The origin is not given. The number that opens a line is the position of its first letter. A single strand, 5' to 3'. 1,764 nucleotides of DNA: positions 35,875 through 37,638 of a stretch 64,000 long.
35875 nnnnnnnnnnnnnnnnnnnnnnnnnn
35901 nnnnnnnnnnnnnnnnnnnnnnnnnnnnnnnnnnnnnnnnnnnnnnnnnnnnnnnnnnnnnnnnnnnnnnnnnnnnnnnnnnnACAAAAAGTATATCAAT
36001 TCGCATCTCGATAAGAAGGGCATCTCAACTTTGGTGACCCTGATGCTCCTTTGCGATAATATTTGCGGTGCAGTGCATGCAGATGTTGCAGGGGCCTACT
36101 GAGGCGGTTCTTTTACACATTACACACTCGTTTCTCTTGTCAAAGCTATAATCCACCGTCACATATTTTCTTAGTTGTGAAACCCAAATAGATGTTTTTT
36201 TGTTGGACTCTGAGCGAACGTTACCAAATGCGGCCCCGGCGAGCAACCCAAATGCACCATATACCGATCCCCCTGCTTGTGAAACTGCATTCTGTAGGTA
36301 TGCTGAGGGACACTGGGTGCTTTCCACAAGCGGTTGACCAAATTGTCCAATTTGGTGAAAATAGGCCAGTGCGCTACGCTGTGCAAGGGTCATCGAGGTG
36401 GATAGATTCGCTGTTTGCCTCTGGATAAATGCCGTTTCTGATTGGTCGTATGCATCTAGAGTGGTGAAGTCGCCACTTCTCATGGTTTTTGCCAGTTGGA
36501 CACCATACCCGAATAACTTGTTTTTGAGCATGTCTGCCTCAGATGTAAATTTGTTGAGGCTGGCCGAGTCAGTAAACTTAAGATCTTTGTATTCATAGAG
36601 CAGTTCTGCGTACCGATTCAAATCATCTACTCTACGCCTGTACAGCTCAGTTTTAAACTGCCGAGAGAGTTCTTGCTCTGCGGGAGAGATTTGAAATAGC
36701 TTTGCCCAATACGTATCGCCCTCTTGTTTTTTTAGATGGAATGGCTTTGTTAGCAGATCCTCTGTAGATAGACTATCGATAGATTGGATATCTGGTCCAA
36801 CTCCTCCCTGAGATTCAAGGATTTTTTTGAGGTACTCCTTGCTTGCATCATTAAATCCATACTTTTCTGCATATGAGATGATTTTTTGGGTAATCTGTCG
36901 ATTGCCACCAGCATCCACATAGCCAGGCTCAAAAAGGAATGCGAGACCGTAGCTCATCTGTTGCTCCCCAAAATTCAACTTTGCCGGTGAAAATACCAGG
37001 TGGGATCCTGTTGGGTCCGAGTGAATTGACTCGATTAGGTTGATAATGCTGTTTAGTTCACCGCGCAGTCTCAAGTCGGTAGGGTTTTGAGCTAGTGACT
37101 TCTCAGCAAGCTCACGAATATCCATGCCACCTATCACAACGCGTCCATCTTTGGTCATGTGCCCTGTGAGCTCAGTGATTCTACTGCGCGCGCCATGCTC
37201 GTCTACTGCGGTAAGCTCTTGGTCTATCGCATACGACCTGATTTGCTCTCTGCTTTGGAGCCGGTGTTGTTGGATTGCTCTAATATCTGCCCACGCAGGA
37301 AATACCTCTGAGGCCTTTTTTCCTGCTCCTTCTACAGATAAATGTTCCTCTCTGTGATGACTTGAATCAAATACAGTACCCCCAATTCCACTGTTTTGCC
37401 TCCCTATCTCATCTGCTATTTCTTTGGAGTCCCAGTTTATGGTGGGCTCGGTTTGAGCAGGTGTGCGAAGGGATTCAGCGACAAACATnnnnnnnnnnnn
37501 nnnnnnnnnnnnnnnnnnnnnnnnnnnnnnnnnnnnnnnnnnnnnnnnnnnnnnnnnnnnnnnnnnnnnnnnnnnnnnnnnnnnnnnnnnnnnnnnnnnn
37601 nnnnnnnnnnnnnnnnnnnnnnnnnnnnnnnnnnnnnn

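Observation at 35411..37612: Cobalamin-riboswitch-like leader controlling two uncharacterised genes next to nrdR-nrdJ-pduO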

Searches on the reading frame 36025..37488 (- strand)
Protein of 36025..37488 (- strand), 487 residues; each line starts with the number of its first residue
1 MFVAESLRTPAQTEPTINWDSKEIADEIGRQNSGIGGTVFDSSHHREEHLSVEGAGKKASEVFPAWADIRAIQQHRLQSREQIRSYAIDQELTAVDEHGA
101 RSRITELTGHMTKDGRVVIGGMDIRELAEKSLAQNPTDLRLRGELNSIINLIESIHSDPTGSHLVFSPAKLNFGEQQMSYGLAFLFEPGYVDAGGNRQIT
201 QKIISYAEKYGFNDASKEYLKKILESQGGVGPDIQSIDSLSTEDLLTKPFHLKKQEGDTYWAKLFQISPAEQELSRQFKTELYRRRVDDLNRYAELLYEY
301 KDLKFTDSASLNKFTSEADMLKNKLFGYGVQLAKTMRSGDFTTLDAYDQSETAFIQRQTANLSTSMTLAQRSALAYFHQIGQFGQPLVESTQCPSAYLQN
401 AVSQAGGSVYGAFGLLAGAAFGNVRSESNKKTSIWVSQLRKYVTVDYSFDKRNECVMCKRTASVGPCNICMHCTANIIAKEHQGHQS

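Call 9: search_protein_families(library=pfam, proteins=[window:36025-37488:-], max_evalue=0.01)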
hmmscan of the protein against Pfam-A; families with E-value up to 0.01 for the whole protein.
window:36025-37488:- (487 aa): 0 families

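Call 10: find_homologous_proteins(query=window:36025-37488:-)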
Query window:36025-37488:- (487 aa): 2 proteins with E <= 0.001 among 8000 candidates.
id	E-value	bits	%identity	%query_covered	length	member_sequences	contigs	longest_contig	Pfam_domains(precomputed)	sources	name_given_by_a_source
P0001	0.0e+0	1038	94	100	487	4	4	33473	-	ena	-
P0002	1.4e-190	653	63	98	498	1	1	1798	-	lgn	-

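Call 11: search_protein_families(library=ncbifam, proteins=[window:36025-37488:-], max_evalue=1)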
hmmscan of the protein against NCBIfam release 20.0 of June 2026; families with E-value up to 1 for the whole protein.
window:36025-37488:- (487 aa): 1 family
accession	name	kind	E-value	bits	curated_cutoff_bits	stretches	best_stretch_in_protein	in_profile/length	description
TIGR04379.1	myo_inos_iolE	equivalog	0.095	12.2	290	1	293-360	25-90/290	myo-inosose-2 dehydratase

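Call 12: search_solved_structures(query=window:36025-37488:-, max_evalue=1)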
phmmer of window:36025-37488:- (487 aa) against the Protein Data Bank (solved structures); distinct sequences matched with E-value up to 1: 5.
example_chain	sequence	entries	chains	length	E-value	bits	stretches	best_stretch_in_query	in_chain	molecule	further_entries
3grz_A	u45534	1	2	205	0.031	16.8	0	104-144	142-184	Ribosomal protein L11 methyltransferase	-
4oda_D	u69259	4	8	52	0.082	15.4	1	289-331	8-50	DNA polymerase processivity factor component A20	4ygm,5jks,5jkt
4od8_D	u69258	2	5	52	0.082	15.4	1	289-331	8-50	DNA polymerase processivity factor component A20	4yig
5jkr_D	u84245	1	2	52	0.14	14.6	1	289-325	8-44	DNA polymerase processivity factor component A20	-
8q3r_A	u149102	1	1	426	0.86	12.1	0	289-337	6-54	DNA polymerase processivity factor component OPG148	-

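Call 13: find_encoding_contigs(protein=P0001, flank=10000, max_places=6)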
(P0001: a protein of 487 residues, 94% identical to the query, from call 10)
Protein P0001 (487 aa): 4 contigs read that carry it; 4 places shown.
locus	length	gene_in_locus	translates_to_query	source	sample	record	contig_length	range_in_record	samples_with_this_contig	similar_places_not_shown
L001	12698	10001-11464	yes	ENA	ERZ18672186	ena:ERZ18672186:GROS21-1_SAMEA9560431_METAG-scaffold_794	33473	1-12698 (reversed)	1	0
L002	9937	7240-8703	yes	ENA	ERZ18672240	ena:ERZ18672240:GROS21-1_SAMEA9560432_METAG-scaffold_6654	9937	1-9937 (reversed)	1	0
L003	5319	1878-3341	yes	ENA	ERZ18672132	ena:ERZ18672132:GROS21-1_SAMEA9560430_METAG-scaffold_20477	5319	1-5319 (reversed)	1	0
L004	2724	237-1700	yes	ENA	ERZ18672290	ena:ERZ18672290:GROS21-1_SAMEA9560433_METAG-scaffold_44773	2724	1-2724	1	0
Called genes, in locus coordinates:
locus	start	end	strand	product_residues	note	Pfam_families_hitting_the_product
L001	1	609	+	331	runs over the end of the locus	PF00154:RecA_N, PF08423:Rad51, PF06745:ATPase (weak), PF13481:AAA_25 (faint), PF27531:MT3502_N (weak), PF21096:RecA_C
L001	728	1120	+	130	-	-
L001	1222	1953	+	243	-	-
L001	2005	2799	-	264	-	PF00175:NAD_binding_1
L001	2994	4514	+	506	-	PF00013:KH_1 (faint), PF12072:RNase_Y_N, PF01966:HD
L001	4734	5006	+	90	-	PF00216:Bac_DNA_binding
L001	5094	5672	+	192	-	PF18915:DUF5667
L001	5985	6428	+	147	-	PF22811:Zn_ribbon_NrdR, PF03477:ATP-cone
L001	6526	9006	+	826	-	PF00317:Ribonuc_red_lgN, PF02867:Ribonuc_red_lgC, PF12637:TSCPD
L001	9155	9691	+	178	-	PF01923:Cob_adeno_trans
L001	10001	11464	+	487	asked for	-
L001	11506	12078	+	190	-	-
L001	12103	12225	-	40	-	-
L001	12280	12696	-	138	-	?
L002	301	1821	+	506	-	PF00013:KH_1 (faint), PF12072:RNase_Y_N, PF01966:HD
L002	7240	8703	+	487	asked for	-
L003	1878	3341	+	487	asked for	-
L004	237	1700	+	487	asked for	-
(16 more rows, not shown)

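Call 14: find_encoding_contigs(protein=P0002, flank=10000, max_places=6)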
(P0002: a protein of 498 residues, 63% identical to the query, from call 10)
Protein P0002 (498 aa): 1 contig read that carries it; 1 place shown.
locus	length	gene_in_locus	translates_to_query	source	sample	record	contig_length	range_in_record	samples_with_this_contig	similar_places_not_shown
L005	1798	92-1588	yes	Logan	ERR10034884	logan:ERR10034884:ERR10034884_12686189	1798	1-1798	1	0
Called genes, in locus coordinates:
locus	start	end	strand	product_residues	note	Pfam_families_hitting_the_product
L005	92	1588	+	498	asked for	-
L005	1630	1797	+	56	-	?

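Call 19: find_related_loci(query=A2, collection=genome_contigs, flank=10000)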
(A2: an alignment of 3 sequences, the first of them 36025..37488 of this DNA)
Query A2 (487 aa) in genome_contigs; peptide patterns used: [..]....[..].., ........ (x = any residue, [..] = any of these).
81 stretches matched a pattern, but none encodes a relative of the query by tblastn (E <= 1e-3).

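Call 31: search_protein_representatives(alignment_id=A2)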
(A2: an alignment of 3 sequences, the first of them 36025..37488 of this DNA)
Query: 3 sequences, 487 profile positions. Proteins with E-value up to 0.001 (for the whole library): 15; up to 1e-10: 7; up to 1e-30: 2. The best 15 are listed.
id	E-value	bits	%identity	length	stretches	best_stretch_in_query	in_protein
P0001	0.0e+00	1075.9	-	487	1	1-487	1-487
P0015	7.0e-55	203.5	-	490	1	49-419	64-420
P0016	3.6e-29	118.7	-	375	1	11-347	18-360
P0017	1.1e-24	103.9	-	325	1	175-481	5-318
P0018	1.1e-21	94.0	-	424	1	57-342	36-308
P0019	4.0e-17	79.0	-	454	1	60-343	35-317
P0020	4.8e-12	62.3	-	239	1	310-481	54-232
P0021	6.9e-07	45.3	-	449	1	61-329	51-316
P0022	9.0e-07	44.9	-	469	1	45-420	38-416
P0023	5.8e-06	42.2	-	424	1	89-338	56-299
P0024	3.0e-05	39.9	-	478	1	34-421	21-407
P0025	3.9e-05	39.5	-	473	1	60-337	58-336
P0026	1.2e-04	37.9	-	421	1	88-300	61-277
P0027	4.0e-04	36.1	-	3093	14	342-413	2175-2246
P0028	8.6e-04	35.1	-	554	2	80-234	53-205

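Call 32: predict_structure(alignment_id=A2)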
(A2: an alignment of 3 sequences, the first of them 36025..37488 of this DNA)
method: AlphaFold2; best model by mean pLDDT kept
length: 487 residues; sequences in the alignment: 3
mean_pLDDT: 44.5   pTM: 0.36
mean pLDDT of the five models: 44.5, 42.7, 41.7, 41.4, 39.0
residues with pLDDT >= 90: 0; 70-90: 50; 50-70: 140; < 50: 297
segments of 3 or more residues with pLDDT < 50: 1-63, 92-105, 168-181, 205-215, 226-235, 253-272, 305-312, 336-339, 341-344, 346-487
pLDDT, mean of each block of 10 residues (from residue 1): 24 24 26 26 26 28 53 66 61 38 50 75 70 67 67 71 58 33 64 77 46 49 49 47 56 42 36 53 63 70 48 51 56 49 46 30 29 30 26 31 37 38 29 30 28 28 24 26 27
secondary structure, 60 per line:
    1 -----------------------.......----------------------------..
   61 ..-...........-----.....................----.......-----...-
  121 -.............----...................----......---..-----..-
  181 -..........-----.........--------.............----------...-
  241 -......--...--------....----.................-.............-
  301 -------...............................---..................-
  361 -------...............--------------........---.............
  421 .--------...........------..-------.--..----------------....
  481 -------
elements in order: H24-30 H59-62 H64-74 H80-100 E105-111 E117-119 H124-134 H139-157 E162-167 E182-191 E197-205 H214-226 H242-247 E250-252 H261-264 H269-285 H287-299 H308-338 H342-359 H368-382 H397-404 H409-421 H430-440 H477-480

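Call 35: find_homologous_proteins(query=A5, max_evalue=0.001)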
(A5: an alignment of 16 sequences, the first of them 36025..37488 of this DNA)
Query A5 (16 sequences) (487 aa, profile of the alignment): 2 proteins with E <= 0.001 among 8000 candidates.
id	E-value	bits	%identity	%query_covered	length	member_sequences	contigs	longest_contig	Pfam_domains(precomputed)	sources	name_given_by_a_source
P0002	9.6e-133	462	63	98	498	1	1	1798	-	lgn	-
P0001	7.1e-129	449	94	100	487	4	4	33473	-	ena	-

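Call 36: search_protein_families(library=pfam, alignment_id=A5, max_evalue=0.1)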
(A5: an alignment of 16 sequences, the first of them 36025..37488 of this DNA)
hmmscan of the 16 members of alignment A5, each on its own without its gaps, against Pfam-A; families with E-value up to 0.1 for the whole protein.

A. member 1, window:36025-37488:- (487 aa): 0 families

B. families by the number of members that match (of 16 scanned): 5 families
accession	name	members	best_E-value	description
PF01907.25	Ribosomal_L37e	1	0.012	Ribosomal protein L37e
PF03405.20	FA_desaturase_2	1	0.026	Fatty acid desaturase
PF08898.15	DUF1843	1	0.047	Domain of unknown function (DUF1843)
PF00533.33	BRCT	1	0.076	BRCA1 C Terminus (BRCT) domain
PF07624.16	PSD2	1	0.079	Protein of unknown function (DUF1585)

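Call 37: search_solved_structures(query=A5, max_evalue=1)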
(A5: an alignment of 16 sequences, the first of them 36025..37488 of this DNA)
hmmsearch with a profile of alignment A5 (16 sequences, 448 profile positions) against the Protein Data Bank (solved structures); distinct sequences matched with E-value up to 1: 4.
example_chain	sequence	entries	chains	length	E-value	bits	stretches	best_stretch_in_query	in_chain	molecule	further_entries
9lm9_A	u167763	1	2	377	0.22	13.7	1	230-325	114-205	bvFP-Pfr16.v14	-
9lm8_A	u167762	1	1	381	0.25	13.4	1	229-325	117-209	bvFP-Pfr21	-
3d00_A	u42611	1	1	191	0.42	12.7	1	372-417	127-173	Tungsten formylmethanofuran dehydrogenase subunit E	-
6zxw_H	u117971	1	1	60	0.56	12.3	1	405-443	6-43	Uncharacterized protein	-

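Call 52: find_encoding_contigs(protein=P0015, flank=8000, max_places=2)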
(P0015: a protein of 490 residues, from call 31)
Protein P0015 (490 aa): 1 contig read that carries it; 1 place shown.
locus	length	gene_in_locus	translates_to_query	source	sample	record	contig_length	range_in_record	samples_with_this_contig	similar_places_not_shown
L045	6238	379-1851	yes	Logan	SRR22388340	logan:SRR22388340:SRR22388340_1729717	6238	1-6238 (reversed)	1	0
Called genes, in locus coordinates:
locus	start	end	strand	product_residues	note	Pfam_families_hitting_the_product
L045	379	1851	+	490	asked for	-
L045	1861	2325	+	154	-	-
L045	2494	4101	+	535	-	PF21922:PBP_dimer_2 (faint), PF03717:PBP_dimer (weak), PF00905:Transpeptidase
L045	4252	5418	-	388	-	-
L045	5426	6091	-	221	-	PF02585:PIG-L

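Call 53: find_encoding_contigs(protein=P0018, flank=8000, max_places=2)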
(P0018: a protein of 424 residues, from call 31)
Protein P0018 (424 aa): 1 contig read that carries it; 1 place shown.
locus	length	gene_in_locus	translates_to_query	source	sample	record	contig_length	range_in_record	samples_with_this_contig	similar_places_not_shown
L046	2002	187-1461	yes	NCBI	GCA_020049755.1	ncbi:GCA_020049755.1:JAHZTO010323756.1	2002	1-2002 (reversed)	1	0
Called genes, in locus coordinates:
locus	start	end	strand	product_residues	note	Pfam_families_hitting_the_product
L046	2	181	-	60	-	?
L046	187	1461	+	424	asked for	-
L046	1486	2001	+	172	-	?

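Call 54: find_encoding_contigs(protein=P0022, flank=8000, max_places=2)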
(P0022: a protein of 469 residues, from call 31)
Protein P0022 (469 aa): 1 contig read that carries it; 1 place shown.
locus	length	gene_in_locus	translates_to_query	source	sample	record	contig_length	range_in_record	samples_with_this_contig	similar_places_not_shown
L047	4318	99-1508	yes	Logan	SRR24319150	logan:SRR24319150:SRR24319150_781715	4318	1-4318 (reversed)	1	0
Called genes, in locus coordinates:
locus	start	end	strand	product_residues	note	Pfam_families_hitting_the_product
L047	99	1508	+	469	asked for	-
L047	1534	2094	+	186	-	-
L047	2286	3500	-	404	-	-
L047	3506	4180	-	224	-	PF02585:PIG-L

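Call 59: predict_structure(alignment_id=A6)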
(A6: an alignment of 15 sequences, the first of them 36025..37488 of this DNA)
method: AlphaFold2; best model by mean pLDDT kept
length: 487 residues; sequences in the alignment: 15
mean_pLDDT: 68.0   pTM: 0.67
mean pLDDT of the five models: 68.0, 62.9, 62.2, 60.7, 59.4
residues with pLDDT >= 90: 71; 70-90: 201; 50-70: 92; < 50: 123
segments of 3 or more residues with pLDDT < 50: 1-21, 23-55, 171-177, 392-407, 411-433, 461-474, 483-487
pLDDT, mean of each block of 10 residues (from residue 1): 26 36 45 27 23 47 75 81 88 83 86 85 77 67 85 89 83 49 90 90 78 81 87 83 86 86 87 89 93 93 79 82 86 84 86 76 62 68 58 38 37 42 35 52 52 54 40 50 46
secondary structure, 60 per line:
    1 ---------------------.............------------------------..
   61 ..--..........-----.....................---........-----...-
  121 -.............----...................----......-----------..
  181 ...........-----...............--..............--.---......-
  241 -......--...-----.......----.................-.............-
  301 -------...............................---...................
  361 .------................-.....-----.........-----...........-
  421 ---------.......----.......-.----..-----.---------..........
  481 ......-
elements in order: H22-34 H59-62 H65-74 H80-100 E104-111 E117-119 H124-134 H139-157 E162-167 E179-191 E197-208 H214-227 H234-239 H242-247 E250-252 H258-264 H269-285 H287-299 H308-338 H342-361 H368-383 H385-389 H395-403 H409-419 E430-436 E441-447 H471-486

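Call 63: fold_search(model_id=the predicted structure, library=pdb)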
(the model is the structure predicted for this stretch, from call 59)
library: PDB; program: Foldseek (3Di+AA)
matches with E <= 10: 632; with E <= 0.001: 0
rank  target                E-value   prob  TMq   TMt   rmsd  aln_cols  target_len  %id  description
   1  5f9d_A                2.7e-02  0.12  0.10  0.11  24.2       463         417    8  Blood group antigen binding adhesin BabA of Helicobacter pylori strain P436 in complex with Lewis b blood group B hept (released 2016-01-20)
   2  5f9a_A                1.0e-01  0.10  0.12  0.13  23.5       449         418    8  Blood group antigen binding adhesin BabA of Helicobacter pylori strain P436 in complex with blood group H Lewis b hexa (released 2016-01-20)
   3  9t0n                  1.8e-01  0.15  0.13  0.18  19.5       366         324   11  Crystal structure of TagF (ACIAD2683) from Acinetobacter baylyi ADP1 (released 2025-11-12)
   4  3mxq_A                2.4e-01  0.84  0.14  0.45   5.9       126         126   11  Crystal structure of sensory box sensor histidine kinase from Vibrio cholerae (released 2010-05-26)
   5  6gef_A                2.6e-01  0.38  0.11  0.13   7.7       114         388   13  X-ray structure of the Yersinia pseudotuberculosis ATPase DotB (released 2018-05-30)
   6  6prx_B                2.7e-01  0.14  0.08  0.10  18.1       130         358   13  oxidized Human Branched Chain Aminotransferase mutant C318A (released 2020-01-22)
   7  6prx_A                2.8e-01  0.14  0.08  0.10  18.2       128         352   12  oxidized Human Branched Chain Aminotransferase mutant C318A (released 2020-01-22)
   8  5u3f_A                3.3e-01  0.08  0.07  0.09  18.4       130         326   16  Structure of Mycobacterium tuberculosis IlvE, a branched-chain amino acid transaminase, in complex with D-cycloserine  (released 2017-03-22)
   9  3mxq_C                3.4e-01  0.72  0.13  0.42   6.2       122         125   12  Crystal structure of sensory box sensor histidine kinase from Vibrio cholerae (released 2010-05-26)
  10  3ht5                  3.6e-01  0.06  0.07  0.09  18.2       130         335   15  Crystal Structure of IlvE a Branched Chain Amino Acid Transaminase from Mycobacterium tuberculosis (released 2009-12-01)
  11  6gef_D                3.8e-01  0.35  0.12  0.14   8.4       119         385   13  X-ray structure of the Yersinia pseudotuberculosis ATPase DotB (released 2018-05-30)
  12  9f12_H                3.8e-01  0.06  0.10  0.09  27.7       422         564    9  CryoEM structure of the F plasmid relaxosome with oriT DNA ss-27_-3ds-2_+143 and TraI its TE mode, derived from ss-27_ (released 2025-06-04)
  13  5i5u_B                4.1e-01  0.12  0.08  0.10  17.2       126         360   11  X-RAY CRYSTAL STRUCTURE AT 2.40A RESOLUTION OF HUMAN MITOCHONDRIAL BRANCHED CHAIN AMINOTRANSFERASE (BCATM) COMPLEXED W (released 2016-03-23)
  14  2yh6_D                4.3e-01  0.21  0.08  0.26  12.1       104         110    9  Structure of the N-terminal domain of BamC from E. coli (released 2011-05-25)
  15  6gef_F                4.3e-01  0.20  0.11  0.13   8.1       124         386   14  X-ray structure of the Yersinia pseudotuberculosis ATPase DotB (released 2018-05-30)
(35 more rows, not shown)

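Call 64: fold_search(model_id=the predicted structure, library=viral)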
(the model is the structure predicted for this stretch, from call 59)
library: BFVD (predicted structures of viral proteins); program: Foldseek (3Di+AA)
matches with E <= 10: 586; with E <= 0.001: 0
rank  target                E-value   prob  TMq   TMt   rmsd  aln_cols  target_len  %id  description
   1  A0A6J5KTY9            1.3e-02  0.16  0.12  0.13  24.2       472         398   10  Uncharacterized protein [uncultured Caudovirales phage]
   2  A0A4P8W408            1.6e-02  0.21  0.09  0.09  19.2       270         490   12  (no name in the UniProt tables at hand)
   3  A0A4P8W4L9            3.5e-02  0.12  0.10  0.10  24.9       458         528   10  (no name in the UniProt tables at hand)
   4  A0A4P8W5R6            3.6e-02  0.12  0.10  0.09  24.2       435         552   11  (no name in the UniProt tables at hand)
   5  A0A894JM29            3.8e-02  0.08  0.08  0.08  23.2       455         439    9  (no name in the UniProt tables at hand)
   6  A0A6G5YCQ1            7.9e-02  0.09  0.09  0.12  26.1       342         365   10  (no name in the UniProt tables at hand)
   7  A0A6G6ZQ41            1.3e-01  0.08  0.12  0.10  28.7       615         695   10  (no name in the UniProt tables at hand)
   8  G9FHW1                1.4e-01  0.84  0.11  0.44  10.4       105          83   10  Uncharacterized protein [Rhodococcus phage RER2]
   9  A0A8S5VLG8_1          1.4e-01  0.07  0.08  0.05  28.8       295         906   17  (no name in the UniProt tables at hand)
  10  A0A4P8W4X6            1.4e-01  0.06  0.10  0.09  24.4       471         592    8  (no name in the UniProt tables at hand)
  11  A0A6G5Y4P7            1.4e-01  0.05  0.07  0.07  26.5       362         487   12  (no name in the UniProt tables at hand)
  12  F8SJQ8                1.6e-01  0.30  0.09  0.16   9.7       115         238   12  Uncharacterized protein 026 [Pseudomonas phage PhiPA3]
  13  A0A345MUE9            1.7e-01  0.10  0.11  0.15  22.5       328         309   13  (no name in the UniProt tables at hand)
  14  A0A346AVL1            1.7e-01  0.08  0.12  0.13  25.3       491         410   10  (no name in the UniProt tables at hand)
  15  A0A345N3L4            2.2e-01  0.23  0.11  0.27  16.1       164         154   21  (no name in the UniProt tables at hand)
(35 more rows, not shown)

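Call 88: search_protein_families(library=padloc, proteins=[window:36025-37488:-], max_evalue=0.1)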
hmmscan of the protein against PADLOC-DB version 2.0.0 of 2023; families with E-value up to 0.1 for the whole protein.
window:36025-37488:- (487 aa): 0 families

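Call 89: search_protein_families(library=phrogs, proteins=[window:36025-37488:-], max_evalue=0.1)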
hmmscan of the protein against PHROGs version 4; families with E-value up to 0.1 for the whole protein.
window:36025-37488:- (487 aa): 0 families

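Call 98: search_dna_similar(query=window:36025-37488:-, collection=phages, mode=protein, max_evalue=0.001, max_rows=5)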
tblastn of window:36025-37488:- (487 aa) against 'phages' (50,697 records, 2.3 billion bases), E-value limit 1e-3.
No match.
